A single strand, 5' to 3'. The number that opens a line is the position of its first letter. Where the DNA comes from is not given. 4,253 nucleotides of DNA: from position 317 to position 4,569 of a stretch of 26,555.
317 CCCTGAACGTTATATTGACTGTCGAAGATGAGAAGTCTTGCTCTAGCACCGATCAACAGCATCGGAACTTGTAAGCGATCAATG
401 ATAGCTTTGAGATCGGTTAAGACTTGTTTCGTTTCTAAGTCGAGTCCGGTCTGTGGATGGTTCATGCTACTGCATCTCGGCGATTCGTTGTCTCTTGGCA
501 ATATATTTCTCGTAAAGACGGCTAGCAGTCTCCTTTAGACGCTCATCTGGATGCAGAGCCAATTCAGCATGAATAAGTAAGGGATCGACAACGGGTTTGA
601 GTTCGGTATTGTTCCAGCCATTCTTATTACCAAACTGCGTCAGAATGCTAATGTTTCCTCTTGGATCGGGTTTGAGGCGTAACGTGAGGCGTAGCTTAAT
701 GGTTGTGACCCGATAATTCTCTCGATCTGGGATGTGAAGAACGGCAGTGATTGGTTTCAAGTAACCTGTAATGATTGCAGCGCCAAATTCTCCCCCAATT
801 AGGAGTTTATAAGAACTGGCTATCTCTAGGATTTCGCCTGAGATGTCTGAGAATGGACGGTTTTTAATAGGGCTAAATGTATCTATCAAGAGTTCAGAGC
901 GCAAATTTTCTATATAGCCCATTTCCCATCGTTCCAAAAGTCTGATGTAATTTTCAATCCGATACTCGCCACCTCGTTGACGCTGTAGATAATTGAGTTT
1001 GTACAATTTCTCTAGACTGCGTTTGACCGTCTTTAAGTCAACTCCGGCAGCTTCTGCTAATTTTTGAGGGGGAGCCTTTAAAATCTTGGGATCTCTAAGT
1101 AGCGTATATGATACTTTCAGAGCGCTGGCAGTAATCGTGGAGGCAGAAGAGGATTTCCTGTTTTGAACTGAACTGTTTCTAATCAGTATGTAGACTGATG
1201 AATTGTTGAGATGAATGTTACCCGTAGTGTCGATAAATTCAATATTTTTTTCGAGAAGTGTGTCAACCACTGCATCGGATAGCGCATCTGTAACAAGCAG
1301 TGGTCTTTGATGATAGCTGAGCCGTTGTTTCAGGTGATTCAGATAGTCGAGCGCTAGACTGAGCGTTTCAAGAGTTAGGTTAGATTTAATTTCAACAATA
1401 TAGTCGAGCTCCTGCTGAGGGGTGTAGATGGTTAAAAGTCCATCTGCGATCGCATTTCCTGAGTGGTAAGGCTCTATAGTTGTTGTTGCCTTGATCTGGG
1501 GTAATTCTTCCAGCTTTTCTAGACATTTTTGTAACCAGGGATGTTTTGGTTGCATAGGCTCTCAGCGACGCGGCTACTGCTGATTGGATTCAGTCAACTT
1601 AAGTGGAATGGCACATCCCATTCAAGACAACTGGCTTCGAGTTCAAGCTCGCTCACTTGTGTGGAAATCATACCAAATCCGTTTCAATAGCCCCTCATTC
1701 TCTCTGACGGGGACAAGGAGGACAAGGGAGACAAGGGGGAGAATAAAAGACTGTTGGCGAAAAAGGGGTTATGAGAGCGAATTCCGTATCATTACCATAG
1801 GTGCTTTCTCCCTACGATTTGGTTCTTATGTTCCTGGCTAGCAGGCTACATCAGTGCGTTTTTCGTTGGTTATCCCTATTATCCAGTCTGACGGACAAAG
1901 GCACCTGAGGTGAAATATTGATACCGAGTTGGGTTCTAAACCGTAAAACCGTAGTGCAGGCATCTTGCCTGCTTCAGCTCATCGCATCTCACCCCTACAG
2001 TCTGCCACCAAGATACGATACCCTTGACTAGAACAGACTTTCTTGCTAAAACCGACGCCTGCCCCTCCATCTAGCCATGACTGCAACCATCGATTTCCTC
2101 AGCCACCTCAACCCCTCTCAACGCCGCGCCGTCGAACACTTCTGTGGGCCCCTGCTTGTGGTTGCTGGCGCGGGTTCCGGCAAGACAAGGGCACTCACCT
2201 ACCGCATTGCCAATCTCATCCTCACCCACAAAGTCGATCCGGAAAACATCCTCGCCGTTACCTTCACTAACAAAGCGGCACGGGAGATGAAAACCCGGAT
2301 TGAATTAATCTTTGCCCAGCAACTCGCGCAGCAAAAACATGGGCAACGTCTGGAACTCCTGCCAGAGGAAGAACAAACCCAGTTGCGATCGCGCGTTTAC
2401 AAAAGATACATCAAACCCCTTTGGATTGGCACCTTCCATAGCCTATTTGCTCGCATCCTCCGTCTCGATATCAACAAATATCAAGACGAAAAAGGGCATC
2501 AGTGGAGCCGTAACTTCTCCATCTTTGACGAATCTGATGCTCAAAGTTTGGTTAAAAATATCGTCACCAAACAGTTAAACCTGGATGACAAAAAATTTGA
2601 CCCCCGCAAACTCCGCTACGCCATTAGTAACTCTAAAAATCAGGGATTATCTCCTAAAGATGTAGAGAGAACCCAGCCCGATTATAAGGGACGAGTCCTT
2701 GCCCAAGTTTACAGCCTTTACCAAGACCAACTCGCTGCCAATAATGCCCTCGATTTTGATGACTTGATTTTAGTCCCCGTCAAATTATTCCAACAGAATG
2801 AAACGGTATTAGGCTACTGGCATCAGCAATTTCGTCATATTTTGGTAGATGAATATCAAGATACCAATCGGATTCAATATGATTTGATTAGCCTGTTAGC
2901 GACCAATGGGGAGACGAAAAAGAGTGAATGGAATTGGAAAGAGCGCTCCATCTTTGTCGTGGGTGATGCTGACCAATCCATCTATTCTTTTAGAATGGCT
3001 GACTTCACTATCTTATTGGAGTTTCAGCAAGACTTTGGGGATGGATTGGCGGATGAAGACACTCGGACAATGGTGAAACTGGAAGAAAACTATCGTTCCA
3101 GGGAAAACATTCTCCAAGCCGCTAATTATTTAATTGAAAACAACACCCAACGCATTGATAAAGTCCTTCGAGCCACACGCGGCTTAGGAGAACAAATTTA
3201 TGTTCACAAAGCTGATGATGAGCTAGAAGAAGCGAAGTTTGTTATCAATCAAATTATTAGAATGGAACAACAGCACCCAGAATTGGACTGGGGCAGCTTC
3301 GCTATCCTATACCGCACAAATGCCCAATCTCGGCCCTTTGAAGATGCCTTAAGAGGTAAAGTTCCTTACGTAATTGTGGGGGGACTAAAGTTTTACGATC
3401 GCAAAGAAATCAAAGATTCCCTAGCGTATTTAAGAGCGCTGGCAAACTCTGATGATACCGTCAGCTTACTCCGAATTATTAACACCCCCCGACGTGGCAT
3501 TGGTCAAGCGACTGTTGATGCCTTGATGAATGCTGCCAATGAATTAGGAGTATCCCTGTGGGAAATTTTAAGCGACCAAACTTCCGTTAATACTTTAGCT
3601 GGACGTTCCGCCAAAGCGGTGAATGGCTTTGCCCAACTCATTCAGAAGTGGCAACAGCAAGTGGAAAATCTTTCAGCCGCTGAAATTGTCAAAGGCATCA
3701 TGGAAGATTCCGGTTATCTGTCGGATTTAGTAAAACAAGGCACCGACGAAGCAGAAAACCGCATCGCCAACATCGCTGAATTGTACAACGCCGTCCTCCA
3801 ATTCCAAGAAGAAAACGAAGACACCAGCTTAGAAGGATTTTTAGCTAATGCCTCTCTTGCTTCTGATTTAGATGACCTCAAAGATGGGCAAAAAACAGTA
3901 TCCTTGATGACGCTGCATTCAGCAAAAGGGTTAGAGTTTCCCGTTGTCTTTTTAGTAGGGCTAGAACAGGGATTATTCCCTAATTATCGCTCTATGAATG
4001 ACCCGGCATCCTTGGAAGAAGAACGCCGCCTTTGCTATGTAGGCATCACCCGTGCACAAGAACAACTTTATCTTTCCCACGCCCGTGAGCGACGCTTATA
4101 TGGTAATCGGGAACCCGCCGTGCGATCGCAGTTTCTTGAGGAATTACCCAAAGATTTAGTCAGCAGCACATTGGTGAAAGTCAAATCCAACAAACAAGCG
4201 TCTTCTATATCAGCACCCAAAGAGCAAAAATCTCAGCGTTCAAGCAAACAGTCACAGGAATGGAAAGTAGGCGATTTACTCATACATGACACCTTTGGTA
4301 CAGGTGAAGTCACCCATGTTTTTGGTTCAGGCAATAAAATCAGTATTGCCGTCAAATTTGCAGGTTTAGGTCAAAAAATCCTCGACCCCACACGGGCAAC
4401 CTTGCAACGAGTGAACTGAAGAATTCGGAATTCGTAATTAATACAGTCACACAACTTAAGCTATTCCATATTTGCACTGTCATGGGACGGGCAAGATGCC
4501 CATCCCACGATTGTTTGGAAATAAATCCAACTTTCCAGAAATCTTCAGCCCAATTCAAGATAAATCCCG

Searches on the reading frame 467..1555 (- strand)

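Call 73: search_protein_families(library=pfam, proteins=[window:467-1555:-], max_evalue=0.001)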
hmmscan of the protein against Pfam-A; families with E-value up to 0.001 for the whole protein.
window:467-1555:- (362 aa): 1 family
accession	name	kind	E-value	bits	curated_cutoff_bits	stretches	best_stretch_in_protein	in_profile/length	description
PF09952.14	AbiEi_2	-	2.4e-13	51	21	1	200-353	2-143/143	Transcriptional regulator, AbiEi antitoxin, Type IV TA system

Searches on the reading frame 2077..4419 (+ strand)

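Call 73: search_protein_families(library=pfam, proteins=[window:2077-4419:+], max_evalue=0.001)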
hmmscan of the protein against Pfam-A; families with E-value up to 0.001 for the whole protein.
window:2077-4419:+ (780 aa): 8 families
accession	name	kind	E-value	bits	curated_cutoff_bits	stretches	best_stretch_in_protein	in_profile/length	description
PF00580.27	UvrD-helicase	-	3e-92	309.6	23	1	11-320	1-270/271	UvrD/REP helicase N-terminal domain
PF13361.12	UvrD_C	-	4e-81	273.6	25.6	1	333-670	1-349/350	UvrD-like helicase C-terminal domain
PF13245.12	AAA_19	-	1.9e-19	70.6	25.1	1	16-306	2-134/134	AAA domain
PF13538.12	UvrD_C_2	-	9.6e-10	38.6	27.4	1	610-666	4-51/52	UvrD-like helicase C-terminal domain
PF13604.12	AAA_30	-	3.1e-05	24.3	27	1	10-87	1-77/191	AAA domain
PF01443.25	Viral_helicase1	-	6.9e-05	23.2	21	0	574-665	144-225/228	Viral superfamily 1 RNA helicase core domain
PF21196.3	PcrA_UvrD_tudor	-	0.00036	20.8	23.9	1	731-769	1-39/48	PcrA/UvrD tudor domain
PF00270.35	DEAD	-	0.00067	19.9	26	0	12-155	1-128/167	DEAD/DEAH box helicase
